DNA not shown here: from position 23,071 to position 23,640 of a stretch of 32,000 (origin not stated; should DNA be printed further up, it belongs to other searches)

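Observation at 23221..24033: nusG carries a degenerate in-frame tandem duplication of its NGN domain (NGN'-NGN-KOW, about 270 aa instead of about 180)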

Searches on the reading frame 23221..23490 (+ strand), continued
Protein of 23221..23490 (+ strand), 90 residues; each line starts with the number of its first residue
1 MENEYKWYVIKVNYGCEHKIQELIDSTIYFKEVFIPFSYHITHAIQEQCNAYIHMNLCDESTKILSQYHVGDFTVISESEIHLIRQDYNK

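Call 39: find_encoding_contigs(protein=P0066, flank=4000, max_places=2)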
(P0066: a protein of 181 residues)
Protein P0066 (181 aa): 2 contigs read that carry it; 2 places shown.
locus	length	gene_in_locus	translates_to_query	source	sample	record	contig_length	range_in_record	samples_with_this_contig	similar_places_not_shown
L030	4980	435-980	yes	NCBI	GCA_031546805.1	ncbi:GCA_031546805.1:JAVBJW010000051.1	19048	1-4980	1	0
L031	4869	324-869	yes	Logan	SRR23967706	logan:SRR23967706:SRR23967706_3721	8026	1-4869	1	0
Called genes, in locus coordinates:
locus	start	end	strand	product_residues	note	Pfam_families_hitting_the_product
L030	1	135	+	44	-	?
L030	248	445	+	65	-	PF00584:SecE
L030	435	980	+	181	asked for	PF02357:NusG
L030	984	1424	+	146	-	PF03946:Ribosomal_L11_N, PF00298:Ribosomal_L11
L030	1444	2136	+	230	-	PF00687:Ribosomal_L1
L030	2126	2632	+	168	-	PF00466:Ribosomal_L10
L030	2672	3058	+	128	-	PF00542:Ribosomal_L12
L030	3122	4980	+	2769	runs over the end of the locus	PF04563:RNA_pol_Rpb2_1, PF04561:RNA_pol_Rpb2_2, PF04565:RNA_pol_Rpb2_3, PF10385:RNA_pol_Rpb2_45, PF00562:RNA_pol_Rpb2_6, PF04560:RNA_pol_Rpb2_7, PF04997:RNA_pol_Rpb1_1, PF00623:RNA_pol_Rpb1_2, +3 more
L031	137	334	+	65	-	PF00584:SecE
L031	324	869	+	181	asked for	PF02357:NusG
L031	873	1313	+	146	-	PF03946:Ribosomal_L11_N, PF00298:Ribosomal_L11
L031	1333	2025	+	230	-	PF00687:Ribosomal_L1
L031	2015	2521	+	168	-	PF00466:Ribosomal_L10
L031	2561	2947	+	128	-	PF00542:Ribosomal_L12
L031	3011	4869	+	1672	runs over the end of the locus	?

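Call 40: find_encoding_contigs(protein=P0067, flank=4000, max_places=2)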
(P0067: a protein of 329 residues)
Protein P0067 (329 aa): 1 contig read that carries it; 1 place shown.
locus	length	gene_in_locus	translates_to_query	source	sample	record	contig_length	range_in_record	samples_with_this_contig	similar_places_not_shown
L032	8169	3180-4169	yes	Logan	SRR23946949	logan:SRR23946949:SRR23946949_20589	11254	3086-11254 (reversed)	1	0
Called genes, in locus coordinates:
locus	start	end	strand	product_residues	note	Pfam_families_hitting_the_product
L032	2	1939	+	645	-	?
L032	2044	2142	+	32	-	-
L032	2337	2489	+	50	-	-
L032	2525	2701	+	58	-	-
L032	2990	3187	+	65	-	PF00584:SecE (weak)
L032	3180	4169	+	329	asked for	PF12796:Ank_2 (weak), PF13637:Ank_4 (faint), PF02357:NusG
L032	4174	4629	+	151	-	PF03946:Ribosomal_L11_N, PF00298:Ribosomal_L11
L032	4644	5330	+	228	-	PF00687:Ribosomal_L1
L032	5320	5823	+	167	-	PF00466:Ribosomal_L10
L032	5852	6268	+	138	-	PF16320:Ribosomal_L12_N (weak), PF00542:Ribosomal_L12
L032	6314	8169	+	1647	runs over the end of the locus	?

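Call 52: find_encoding_contigs(protein=P0118, flank=8000, max_places=1)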
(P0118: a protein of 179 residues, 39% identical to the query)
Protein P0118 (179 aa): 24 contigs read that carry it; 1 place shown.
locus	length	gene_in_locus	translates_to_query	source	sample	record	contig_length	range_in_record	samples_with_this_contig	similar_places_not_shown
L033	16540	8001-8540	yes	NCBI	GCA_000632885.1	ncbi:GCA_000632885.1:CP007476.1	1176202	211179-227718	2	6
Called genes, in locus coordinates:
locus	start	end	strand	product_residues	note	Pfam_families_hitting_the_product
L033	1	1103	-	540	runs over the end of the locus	PF00753:Lactamase_B, PF12706:Lactamase_B_2, PF22505:RNase_J_b_CASP, PF07521:RMMBL, PF17770:RNase_J_C (weak)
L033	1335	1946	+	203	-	-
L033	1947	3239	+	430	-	PF00149:Metallophos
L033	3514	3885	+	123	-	PF00164:Ribosom_S12_S23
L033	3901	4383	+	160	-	PF00177:Ribosomal_S7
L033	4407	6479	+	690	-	PF00009:GTP_EFTU, PF03144:GTP_EFTU_D2, PF22042:EF-G_D2, PF14492:EFG_III, PF03764:EFG_IV, PF00679:EFG_C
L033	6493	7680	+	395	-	PF00009:GTP_EFTU, PF03144:GTP_EFTU_D2, PF03143:GTP_EFTU_D3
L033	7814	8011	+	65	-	PF00584:SecE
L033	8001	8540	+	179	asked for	PF02357:NusG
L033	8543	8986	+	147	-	PF03946:Ribosomal_L11_N, PF00298:Ribosomal_L11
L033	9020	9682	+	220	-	PF00687:Ribosomal_L1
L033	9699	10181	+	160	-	PF00466:Ribosomal_L10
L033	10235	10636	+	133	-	PF00542:Ribosomal_L12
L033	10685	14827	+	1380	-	PF04563:RNA_pol_Rpb2_1, PF04561:RNA_pol_Rpb2_2, PF04565:RNA_pol_Rpb2_3, PF10385:RNA_pol_Rpb2_45, PF00562:RNA_pol_Rpb2_6, PF04560:RNA_pol_Rpb2_7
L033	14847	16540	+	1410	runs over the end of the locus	PF04997:RNA_pol_Rpb1_1, PF00623:RNA_pol_Rpb1_2, PF04983:RNA_pol_Rpb1_3, PF05000:RNA_pol_Rpb1_4, PF04998:RNA_pol_Rpb1_5, PF21668:RPOC_hybrid (faint)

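Call 53: find_encoding_contigs(protein=P0068, flank=8000, max_places=1)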
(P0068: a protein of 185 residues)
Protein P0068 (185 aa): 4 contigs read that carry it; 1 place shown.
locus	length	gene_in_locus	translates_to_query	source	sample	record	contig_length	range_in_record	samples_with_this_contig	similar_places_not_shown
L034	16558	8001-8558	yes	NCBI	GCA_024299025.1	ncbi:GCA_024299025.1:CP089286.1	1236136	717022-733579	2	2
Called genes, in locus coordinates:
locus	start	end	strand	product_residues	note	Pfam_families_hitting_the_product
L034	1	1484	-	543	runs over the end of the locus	PF00753:Lactamase_B, PF12706:Lactamase_B_2 (weak), PF22505:RNase_J_b_CASP, PF07521:RMMBL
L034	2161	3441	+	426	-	PF00149:Metallophos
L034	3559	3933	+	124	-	PF00164:Ribosom_S12_S23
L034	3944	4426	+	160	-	PF00177:Ribosomal_S7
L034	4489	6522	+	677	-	PF00009:GTP_EFTU, PF22042:EF-G_D2, PF03144:GTP_EFTU_D2, PF14492:EFG_III, PF03764:EFG_IV, PF00679:EFG_C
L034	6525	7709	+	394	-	PF00009:GTP_EFTU, PF03144:GTP_EFTU_D2, PF03143:GTP_EFTU_D3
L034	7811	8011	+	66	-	PF00584:SecE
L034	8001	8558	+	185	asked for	PF02357:NusG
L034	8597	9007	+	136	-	PF03946:Ribosomal_L11_N, PF00298:Ribosomal_L11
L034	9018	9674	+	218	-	PF00687:Ribosomal_L1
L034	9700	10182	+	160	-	PF00466:Ribosomal_L10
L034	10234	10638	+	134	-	PF00542:Ribosomal_L12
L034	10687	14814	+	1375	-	PF04563:RNA_pol_Rpb2_1, PF04561:RNA_pol_Rpb2_2, PF04565:RNA_pol_Rpb2_3, PF10385:RNA_pol_Rpb2_45, PF00562:RNA_pol_Rpb2_6, PF04560:RNA_pol_Rpb2_7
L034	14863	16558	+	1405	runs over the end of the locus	PF04997:RNA_pol_Rpb1_1, PF00623:RNA_pol_Rpb1_2, PF04983:RNA_pol_Rpb1_3, PF05000:RNA_pol_Rpb1_4, PF04998:RNA_pol_Rpb1_5, PF21668:RPOC_hybrid (faint)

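Call 55: search_protein_families(library=pfam, proteins=[P0067, P0065, P0066], max_evalue=0.01)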
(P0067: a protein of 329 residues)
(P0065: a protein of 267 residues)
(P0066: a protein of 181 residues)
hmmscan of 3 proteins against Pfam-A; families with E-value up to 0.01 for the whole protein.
P0067 (329 aa): 6 families
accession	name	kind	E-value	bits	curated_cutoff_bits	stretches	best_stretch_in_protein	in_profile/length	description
PF02357.24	NusG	-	8.9e-16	58.6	22.2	1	165-258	2-92/93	Transcription termination factor nusG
PF13637.12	Ank_4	-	5.2e-07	30.2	22.7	0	74-115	10-50/50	Ankyrin repeats (many copies)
PF12796.13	Ank_2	-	3e-06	28.1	27.3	1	33-118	11-83/90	Ankyrin repeats (3 copies)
PF13857.12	Ank_5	-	0.00029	21.6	27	0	73-102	28-56/56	Ankyrin repeats (many copies)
PF00023.36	Ank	-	0.0022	18.6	21.1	0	52-92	2-32/33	Ankyrin repeat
PF00467.35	KOW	-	0.0046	17.2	22.3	0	278-307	2-31/32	KOW motif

P0065 (267 aa): 2 families
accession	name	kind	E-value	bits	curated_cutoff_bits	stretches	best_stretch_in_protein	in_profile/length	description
PF02357.24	NusG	-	7.3e-11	42.9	22.2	1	103-214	2-85/93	Transcription termination factor nusG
PF00467.35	KOW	-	0.0054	17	22.3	1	240-264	1-25/32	KOW motif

P0066 (181 aa): 1 family
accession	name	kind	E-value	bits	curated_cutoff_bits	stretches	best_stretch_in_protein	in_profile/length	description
PF02357.24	NusG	-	1.2e-20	74.3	22.2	1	11-108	2-92/93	Transcription termination factor nusG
